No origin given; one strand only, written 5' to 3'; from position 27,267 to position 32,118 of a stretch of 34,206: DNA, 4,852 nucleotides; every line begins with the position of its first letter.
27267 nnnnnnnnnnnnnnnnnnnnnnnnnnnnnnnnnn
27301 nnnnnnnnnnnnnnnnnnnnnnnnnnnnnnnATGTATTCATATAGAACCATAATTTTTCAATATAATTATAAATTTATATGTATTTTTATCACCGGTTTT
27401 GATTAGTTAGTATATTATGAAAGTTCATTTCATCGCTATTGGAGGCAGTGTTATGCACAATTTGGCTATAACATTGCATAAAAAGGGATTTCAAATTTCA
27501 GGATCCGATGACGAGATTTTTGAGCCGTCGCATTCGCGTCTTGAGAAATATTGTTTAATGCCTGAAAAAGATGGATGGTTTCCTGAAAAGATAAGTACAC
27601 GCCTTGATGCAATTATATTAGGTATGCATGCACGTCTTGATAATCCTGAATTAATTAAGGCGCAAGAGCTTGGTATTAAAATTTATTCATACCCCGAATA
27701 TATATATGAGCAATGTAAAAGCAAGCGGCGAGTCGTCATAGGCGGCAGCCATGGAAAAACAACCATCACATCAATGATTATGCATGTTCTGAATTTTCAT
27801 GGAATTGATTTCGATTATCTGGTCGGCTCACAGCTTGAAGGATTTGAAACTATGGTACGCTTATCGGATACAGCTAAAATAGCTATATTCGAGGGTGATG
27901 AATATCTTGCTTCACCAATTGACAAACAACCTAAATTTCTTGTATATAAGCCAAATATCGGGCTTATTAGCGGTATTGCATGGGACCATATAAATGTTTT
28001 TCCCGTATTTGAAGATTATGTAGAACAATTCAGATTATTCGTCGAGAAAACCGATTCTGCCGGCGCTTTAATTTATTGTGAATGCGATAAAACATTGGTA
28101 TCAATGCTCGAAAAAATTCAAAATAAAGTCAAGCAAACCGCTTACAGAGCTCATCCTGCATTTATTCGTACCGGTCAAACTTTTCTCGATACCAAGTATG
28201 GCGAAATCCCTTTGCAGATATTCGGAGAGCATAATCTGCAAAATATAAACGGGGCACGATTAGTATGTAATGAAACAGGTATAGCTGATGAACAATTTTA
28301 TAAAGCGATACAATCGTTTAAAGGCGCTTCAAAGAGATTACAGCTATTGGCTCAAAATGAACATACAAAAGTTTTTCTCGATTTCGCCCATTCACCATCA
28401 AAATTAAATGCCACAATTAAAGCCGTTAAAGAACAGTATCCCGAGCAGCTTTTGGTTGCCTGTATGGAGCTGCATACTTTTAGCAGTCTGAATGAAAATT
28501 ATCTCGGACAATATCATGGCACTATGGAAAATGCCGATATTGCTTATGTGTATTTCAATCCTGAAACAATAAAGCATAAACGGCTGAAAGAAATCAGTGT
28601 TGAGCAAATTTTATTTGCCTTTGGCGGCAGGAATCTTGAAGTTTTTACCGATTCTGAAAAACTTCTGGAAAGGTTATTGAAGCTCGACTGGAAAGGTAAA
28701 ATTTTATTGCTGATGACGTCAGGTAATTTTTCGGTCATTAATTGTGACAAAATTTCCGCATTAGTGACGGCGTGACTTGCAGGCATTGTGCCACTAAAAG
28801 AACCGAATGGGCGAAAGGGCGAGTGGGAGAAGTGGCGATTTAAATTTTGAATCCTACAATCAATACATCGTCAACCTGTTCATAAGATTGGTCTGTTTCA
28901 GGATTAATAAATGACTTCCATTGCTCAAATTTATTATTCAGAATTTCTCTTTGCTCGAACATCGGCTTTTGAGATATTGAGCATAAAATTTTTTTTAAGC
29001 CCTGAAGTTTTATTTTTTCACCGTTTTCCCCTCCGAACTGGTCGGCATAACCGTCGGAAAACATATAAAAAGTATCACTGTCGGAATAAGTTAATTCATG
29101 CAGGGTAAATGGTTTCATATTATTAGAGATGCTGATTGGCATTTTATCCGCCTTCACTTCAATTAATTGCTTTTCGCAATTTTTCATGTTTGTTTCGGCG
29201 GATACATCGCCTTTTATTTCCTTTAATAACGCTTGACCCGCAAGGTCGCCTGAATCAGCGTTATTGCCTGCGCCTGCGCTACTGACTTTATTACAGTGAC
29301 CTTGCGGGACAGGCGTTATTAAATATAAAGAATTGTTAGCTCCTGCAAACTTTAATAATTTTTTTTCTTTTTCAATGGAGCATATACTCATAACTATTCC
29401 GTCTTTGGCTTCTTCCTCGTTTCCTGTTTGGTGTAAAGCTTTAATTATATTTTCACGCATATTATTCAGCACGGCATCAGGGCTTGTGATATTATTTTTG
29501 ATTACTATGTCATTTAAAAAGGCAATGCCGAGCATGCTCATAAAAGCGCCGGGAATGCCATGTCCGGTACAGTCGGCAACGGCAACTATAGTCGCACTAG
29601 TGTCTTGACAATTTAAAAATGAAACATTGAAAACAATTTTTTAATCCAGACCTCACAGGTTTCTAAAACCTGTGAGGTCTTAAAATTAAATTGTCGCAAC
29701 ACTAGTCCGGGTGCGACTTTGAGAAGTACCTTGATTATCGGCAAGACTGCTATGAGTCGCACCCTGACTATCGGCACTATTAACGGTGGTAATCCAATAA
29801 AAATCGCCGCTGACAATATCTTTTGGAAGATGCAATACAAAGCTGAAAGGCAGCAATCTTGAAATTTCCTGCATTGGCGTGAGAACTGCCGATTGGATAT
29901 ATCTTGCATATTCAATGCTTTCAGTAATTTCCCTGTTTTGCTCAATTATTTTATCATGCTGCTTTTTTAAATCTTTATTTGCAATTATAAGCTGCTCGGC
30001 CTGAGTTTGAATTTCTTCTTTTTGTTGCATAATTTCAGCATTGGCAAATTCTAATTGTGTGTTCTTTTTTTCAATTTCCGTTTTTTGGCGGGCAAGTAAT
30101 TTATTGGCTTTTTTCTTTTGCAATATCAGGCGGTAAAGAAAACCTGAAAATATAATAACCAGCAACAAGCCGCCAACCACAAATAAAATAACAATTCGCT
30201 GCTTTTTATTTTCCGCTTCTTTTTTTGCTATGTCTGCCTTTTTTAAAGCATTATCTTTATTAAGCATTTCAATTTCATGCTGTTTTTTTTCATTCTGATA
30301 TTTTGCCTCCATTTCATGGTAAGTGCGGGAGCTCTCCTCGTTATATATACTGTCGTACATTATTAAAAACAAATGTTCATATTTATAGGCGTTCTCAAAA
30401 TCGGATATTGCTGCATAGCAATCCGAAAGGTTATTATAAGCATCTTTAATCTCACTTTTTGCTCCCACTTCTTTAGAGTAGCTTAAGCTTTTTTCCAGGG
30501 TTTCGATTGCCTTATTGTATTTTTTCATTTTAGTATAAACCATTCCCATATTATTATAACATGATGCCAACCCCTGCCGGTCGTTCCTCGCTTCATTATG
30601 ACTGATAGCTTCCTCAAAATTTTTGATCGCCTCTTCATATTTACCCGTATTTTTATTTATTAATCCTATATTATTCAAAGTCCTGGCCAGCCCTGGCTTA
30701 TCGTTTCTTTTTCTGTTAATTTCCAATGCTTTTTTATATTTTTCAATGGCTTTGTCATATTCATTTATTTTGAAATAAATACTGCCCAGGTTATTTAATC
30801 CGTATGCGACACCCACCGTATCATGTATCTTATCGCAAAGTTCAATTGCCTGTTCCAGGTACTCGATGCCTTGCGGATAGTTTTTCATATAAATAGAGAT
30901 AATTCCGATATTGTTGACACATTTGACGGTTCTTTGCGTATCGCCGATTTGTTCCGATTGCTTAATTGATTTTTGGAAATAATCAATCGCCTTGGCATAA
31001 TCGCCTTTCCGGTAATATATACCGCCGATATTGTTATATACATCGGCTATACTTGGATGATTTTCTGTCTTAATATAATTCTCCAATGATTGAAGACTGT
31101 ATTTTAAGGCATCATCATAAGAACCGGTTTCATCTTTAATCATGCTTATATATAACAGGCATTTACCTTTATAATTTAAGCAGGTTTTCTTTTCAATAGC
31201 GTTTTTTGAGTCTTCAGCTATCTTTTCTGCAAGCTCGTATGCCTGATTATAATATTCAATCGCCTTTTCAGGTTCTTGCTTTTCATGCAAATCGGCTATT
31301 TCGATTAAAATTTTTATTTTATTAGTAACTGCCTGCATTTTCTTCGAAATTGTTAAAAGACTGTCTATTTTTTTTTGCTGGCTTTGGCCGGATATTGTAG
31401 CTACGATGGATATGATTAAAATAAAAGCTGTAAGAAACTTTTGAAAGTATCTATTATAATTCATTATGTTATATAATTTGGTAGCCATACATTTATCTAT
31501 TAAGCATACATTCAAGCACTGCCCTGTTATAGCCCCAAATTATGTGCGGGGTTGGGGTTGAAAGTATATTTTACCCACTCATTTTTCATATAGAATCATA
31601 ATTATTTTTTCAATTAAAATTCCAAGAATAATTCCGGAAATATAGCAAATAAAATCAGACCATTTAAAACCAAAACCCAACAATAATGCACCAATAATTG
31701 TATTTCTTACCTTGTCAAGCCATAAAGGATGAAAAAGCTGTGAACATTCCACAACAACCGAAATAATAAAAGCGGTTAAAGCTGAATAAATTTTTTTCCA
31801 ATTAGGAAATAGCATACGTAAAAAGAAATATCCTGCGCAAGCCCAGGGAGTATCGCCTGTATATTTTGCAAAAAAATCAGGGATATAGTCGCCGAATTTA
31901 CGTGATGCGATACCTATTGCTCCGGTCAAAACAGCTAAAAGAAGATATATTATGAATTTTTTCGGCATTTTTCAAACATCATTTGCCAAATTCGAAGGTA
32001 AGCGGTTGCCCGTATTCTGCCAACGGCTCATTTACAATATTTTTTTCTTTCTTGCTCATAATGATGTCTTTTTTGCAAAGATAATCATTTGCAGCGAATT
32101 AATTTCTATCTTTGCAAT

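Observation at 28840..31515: TPR/SpoIIE phosphatase paralog split inside its catalytic domain by a 165-nt palindromic insertion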

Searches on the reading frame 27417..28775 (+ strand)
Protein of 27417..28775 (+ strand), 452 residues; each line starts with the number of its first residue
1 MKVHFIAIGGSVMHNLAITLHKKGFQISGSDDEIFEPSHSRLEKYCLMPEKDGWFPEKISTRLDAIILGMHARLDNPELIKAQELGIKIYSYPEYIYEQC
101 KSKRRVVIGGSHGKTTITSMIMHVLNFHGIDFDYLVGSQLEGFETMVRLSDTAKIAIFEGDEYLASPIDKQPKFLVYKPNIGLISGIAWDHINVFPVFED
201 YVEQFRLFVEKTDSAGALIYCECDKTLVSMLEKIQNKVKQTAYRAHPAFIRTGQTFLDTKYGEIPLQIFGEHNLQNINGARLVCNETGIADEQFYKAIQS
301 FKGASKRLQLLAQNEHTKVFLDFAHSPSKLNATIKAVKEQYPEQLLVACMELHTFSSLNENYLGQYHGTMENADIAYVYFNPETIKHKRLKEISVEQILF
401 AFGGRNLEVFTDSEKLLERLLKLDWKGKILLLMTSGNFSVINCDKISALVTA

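Call 12: find_encoding_contigs(protein=window:27417-28775:+, flank=6000, max_places=10)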
Protein window:27417-28775:+ (452 aa): no gene with exactly this product is on record in the collection.

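Call 45: search_protein_families(library=pfam, proteins=[window:27417-28775:+], max_evalue=0.00001)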
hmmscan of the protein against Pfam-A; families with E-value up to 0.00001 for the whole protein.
window:27417-28775:+ (452 aa): 3 families
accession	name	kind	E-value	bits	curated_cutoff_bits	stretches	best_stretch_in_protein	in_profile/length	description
PF08245.18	Mur_ligase_M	-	8.3e-15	55.7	24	1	108-281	1-197/200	Mur ligase middle domain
PF02875.26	Mur_ligase_C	-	1.6e-09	39.1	28.4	1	307-436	2-127/127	Mur ligase, glutamate ligase domain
PF01225.30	Mur_ligase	-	3.4e-08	34.2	21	1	2-101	1-92/95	Mur ligase family, catalytic domain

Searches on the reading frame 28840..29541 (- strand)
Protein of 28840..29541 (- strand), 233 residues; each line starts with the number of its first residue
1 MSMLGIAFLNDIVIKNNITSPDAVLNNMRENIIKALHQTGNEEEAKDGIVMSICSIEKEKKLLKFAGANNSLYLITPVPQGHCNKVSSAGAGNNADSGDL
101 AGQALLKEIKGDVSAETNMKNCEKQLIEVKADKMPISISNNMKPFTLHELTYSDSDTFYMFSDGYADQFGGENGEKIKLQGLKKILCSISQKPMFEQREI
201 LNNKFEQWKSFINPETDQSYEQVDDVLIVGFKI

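Call 13: find_encoding_contigs(protein=window:28840-29541:-, flank=6000, max_places=10)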
Protein window:28840-29541:- (233 aa): no gene with exactly this product is on record in the collection.
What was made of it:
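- Tried and rejected: Exact look-up of the contig's Mpl-like protein and of the C-terminal fragment found nothing on record (calls 12, 13).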

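Call 30: search_protein_families(library=pfam, proteins=[window:28840-29541:-])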
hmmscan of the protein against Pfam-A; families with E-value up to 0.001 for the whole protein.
window:28840-29541:- (233 aa): 1 family
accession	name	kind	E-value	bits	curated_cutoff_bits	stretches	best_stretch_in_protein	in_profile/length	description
PF07228.17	SpoIIE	-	0.00035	21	25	0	125-207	94-174/192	Stage II sporulation protein E (SpoIIE)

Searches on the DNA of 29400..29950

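Call 21: search_rna_families(source=window, start=29400, end=29950, threshold=evalue, max_evalue=10)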
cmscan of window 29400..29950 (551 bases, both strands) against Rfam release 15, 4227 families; matches with E-value up to 10: 10.
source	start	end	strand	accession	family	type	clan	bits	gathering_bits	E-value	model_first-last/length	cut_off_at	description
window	29608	29694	+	RF00267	snoR64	Gene; snRNA; snoRNA; CD-box;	-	22.7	45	0.11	1-94/94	no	Small nucleolar RNA R64/Z200 family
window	29648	29681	-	RF04109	mir-1305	Gene; miRNA;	-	20.6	63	0.26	1-83/83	no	mir-1305 microRNA precursor family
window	29637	29691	-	RF03876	mir-7132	Gene; miRNA;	-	20.1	70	0.32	1-60/60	no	mir-7132 microRNA precursor family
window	29611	29680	+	RF01822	RsaJ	Gene; sRNA;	-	19.1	100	0.028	1-287/287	no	RNA Staph. aureus A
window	29596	29705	-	RF02749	Ncrwmel02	Gene; sRNA;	-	18.4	290.8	0.028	1-251/251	no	Wolbachia sRNA mel02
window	29640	29690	-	RF04134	MIR7504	Gene; miRNA;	-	18.4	83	2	1-124/124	no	MIR7504 microRNA precursor family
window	29625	29697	+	RF00727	bantam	Gene; miRNA;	CL00091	18.3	61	1.1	1-82/82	no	bantam microRNA precursor family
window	29647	29686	-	RF00727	bantam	Gene; miRNA;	CL00091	16.6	61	3.3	1-82/82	no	bantam microRNA precursor family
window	29630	29657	+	RF02823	LPR69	Gene; sRNA;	-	13.1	40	6.4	1-82/82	no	Legionella RNA 69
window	29632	29765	-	RF01264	snR83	Gene; snRNA; snoRNA; HACA-box;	CL00023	11.9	75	3.2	1-308/308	no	Small nucleolar RNA snR83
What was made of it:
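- On Self-splicing intron, intein or known structured RNA: Only sub-threshold chance hits appear in 29400-29950 (call 21).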

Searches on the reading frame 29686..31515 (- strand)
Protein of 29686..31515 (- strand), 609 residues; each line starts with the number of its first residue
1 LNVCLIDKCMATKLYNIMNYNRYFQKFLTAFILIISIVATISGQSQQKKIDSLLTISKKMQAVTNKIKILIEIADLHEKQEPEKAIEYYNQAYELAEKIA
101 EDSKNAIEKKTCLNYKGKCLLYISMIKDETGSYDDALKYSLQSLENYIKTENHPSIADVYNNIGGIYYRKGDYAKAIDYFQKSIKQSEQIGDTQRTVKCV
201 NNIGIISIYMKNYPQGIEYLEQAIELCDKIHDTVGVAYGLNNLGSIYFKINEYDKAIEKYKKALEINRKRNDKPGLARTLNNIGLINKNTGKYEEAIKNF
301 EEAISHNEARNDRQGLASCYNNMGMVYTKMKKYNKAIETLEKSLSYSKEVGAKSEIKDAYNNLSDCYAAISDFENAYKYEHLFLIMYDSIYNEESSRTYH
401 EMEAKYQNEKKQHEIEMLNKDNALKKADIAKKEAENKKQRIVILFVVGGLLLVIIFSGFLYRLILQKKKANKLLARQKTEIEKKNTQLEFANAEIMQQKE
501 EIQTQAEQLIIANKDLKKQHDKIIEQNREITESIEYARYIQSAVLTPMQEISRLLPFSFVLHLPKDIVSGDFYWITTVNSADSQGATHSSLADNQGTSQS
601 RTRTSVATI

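Call 30: search_protein_families(library=pfam, proteins=[window:29686-31515:-])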
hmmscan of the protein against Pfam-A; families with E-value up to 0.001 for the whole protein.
window:29686-31515:- (609 aa): 23 families
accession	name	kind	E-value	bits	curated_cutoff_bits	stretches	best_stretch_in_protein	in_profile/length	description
PF13424.12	TPR_12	-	5.8e-64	212.7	30.1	5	239-305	5-73/77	Tetratricopeptide repeat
PF00515.34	TPR_1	-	1.9e-39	132.4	27.8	4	237-268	1-32/34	Tetratricopeptide repeat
PF07719.23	TPR_2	-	5e-38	126.5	27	4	237-268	1-32/34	Tetratricopeptide repeat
PF13181.12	TPR_8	-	3e-32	108.4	25.7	4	157-187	1-31/34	Tetratricopeptide repeat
PF13374.12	TPR_10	-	2.3e-27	94.6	27.5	1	316-350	1-35/42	Tetratricopeptide repeat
PF13176.12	TPR_7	-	3.2e-22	77.1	27.9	1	240-273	2-35/36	Tetratricopeptide repeat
PF13432.12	TPR_16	-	2.1e-16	60.5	32.7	1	130-187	10-61/65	Tetratricopeptide repeat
PF13414.12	TPR_11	-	2.6e-12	46.7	26.8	1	244-268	1-25/42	TPR repeat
PF13174.12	TPR_6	-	1.1e-11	45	26.3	0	163-186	6-29/33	Tetratricopeptide repeat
PF14938.12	SNAP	-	1.6e-11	44.6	25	2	250-373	87-212/282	Soluble NSF attachment protein, SNAP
PF13428.12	TPR_14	-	3.6e-10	39.9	23.5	0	243-267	7-31/44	Tetratricopeptide repeat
PF13431.12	TPR_17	-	7.6e-10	38.7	24.4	0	151-177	7-33/34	Tetratricopeptide repeat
PF17874.7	TPR_MalT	-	1e-09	38.6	45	1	131-271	15-156/336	MalT-like TPR region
PF10602.15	RPN7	-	3e-09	37.2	29.6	3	143-232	22-108/174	26S proteasome subunit RPN7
PF13371.12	TPR_9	-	5.7e-08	33.1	35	0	273-314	25-66/73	Tetratricopeptide repeat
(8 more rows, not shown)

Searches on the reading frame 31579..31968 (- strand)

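Call 45: search_protein_families(library=pfam, proteins=[window:31579-31968:-], max_evalue=0.00001)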
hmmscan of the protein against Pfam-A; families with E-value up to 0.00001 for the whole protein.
window:31579-31968:- (129 aa): 1 family
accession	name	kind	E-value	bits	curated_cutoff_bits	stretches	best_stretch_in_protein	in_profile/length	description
PF10990.13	DUF2809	-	3.4e-26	92.2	29.3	1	30-113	3-86/86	Protein of unknown function (DUF2809)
